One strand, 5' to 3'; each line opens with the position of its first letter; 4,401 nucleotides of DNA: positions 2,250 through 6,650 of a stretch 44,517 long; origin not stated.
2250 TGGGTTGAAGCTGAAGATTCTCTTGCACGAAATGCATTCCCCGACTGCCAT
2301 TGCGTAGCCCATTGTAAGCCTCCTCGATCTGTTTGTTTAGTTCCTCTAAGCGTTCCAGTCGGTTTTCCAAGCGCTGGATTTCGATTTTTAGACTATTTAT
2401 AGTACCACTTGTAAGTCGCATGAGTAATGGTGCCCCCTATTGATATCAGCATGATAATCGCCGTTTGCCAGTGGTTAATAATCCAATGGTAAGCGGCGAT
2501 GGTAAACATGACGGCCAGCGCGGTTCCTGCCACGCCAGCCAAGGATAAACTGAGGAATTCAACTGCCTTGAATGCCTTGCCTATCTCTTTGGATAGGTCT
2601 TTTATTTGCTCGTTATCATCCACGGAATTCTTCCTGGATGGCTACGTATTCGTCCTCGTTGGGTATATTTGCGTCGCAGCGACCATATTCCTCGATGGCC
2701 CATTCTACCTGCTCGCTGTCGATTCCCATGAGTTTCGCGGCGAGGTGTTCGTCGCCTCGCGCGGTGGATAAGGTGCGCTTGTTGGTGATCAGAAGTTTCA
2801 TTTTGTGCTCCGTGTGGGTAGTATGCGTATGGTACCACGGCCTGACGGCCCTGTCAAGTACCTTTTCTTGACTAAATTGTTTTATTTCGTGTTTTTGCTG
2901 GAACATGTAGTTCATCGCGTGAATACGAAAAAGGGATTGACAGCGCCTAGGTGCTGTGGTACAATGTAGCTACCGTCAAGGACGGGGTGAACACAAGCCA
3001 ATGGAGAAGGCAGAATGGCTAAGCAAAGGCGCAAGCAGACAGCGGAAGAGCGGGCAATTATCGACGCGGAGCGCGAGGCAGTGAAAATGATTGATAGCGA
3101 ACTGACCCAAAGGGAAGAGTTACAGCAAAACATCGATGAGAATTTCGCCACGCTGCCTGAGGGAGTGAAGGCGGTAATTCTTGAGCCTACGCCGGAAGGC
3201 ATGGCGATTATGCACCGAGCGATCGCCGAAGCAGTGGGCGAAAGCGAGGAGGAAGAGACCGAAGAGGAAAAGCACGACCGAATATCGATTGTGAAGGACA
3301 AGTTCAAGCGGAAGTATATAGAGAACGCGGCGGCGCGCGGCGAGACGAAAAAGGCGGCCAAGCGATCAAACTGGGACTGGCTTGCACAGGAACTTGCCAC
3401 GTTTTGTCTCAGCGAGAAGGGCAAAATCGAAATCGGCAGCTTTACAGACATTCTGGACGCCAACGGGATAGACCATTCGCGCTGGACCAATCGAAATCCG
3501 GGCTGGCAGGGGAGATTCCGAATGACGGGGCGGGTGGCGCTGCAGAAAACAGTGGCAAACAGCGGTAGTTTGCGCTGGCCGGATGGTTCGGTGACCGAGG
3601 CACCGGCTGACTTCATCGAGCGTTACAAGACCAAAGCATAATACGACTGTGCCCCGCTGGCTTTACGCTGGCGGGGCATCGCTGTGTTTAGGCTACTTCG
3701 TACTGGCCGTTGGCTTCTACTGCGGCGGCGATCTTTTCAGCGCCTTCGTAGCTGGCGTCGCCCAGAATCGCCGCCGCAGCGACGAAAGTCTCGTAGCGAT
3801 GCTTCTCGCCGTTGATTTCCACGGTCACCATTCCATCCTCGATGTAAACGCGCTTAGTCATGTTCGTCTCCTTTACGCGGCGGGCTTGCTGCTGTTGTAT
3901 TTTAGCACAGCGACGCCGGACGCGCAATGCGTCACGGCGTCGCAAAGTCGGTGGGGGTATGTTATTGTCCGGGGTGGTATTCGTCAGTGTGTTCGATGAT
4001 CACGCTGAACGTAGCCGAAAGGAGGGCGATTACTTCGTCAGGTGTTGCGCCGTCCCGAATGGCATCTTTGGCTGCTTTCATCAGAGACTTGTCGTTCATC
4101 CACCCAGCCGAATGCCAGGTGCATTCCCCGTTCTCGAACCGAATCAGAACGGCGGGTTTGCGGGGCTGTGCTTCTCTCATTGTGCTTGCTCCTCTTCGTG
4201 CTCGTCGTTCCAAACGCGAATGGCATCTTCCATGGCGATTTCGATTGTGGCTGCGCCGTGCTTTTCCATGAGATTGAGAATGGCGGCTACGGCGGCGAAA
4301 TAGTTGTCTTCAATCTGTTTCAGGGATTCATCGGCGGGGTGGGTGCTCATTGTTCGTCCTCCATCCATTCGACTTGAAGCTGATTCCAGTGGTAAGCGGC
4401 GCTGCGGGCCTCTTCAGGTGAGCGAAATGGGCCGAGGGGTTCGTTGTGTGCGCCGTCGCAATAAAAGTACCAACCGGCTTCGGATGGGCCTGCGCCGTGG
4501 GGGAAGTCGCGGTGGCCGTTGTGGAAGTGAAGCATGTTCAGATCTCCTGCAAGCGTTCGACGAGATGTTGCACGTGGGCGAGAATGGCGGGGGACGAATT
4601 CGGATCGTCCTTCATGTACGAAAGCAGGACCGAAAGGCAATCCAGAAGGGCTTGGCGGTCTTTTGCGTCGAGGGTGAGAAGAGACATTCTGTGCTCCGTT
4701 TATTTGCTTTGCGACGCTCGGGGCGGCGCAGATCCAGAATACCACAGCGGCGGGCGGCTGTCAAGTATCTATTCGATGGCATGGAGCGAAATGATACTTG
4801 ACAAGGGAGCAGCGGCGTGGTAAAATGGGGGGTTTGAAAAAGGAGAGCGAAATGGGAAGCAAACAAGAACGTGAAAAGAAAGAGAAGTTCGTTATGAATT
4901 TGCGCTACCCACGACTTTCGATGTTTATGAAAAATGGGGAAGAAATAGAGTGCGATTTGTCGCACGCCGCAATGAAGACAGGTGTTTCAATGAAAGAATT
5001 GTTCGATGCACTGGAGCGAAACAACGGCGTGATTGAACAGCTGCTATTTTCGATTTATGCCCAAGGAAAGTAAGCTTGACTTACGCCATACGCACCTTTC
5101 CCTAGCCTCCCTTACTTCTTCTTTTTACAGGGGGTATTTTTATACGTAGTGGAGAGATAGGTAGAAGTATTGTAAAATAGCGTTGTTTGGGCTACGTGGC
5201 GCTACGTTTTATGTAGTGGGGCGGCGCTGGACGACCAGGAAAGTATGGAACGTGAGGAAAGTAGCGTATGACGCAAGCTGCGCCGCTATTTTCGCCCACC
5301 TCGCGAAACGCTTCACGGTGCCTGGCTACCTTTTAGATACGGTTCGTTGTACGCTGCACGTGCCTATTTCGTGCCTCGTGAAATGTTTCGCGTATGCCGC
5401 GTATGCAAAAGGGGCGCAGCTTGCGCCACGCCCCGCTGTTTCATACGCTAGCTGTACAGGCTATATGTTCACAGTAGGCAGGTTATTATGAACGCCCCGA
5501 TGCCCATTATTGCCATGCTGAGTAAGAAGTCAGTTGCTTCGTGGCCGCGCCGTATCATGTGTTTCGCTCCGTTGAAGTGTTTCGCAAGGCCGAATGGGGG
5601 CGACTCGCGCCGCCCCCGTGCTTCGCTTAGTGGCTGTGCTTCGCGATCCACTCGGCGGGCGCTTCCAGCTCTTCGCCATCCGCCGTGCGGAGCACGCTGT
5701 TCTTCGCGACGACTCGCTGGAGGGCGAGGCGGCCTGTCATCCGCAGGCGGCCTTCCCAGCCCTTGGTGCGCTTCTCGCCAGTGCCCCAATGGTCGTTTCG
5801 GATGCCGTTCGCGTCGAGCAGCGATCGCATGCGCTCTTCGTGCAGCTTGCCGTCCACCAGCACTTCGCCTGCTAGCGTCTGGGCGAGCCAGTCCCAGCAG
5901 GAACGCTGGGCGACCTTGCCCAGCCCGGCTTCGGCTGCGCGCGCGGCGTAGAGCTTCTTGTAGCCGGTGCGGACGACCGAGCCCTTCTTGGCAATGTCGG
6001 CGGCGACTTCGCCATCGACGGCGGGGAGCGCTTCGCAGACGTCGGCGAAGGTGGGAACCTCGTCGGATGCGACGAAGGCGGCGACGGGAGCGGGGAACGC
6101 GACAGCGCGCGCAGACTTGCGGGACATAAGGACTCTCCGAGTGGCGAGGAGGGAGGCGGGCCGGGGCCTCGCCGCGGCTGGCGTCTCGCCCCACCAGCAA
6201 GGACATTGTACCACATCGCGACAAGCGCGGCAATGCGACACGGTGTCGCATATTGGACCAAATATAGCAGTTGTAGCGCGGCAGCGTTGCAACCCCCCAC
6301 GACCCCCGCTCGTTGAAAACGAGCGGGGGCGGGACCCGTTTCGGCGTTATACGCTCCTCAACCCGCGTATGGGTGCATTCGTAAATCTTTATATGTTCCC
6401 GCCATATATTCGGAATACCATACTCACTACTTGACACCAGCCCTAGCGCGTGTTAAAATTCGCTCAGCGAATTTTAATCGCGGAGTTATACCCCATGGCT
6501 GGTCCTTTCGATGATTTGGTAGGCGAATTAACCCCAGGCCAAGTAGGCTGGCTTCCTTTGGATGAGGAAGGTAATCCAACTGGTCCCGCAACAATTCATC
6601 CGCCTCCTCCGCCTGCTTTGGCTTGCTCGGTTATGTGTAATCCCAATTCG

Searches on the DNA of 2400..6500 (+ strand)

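Call 106: search_dna_similar(query=window:2400-6500:+, collection=phages, mode=distant, max_rows=8)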
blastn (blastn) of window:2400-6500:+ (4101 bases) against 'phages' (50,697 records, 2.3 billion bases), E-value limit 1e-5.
No match.

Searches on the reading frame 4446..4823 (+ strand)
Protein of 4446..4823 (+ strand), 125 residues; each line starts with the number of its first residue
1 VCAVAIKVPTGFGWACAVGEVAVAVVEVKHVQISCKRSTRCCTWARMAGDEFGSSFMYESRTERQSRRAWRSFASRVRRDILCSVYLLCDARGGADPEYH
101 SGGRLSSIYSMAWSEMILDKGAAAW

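Call 108: search_protein_families(library=pfam, proteins=[window:4446-4823:+], max_evalue=0.05)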
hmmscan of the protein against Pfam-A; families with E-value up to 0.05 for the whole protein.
window:4446-4823:+ (125 aa): 1 family
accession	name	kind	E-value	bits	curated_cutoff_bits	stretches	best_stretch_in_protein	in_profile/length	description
PF15421.11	Polysacc_deac_3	-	0.046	12.7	28.5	0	32-67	35-70/439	Putative polysaccharide deacetylase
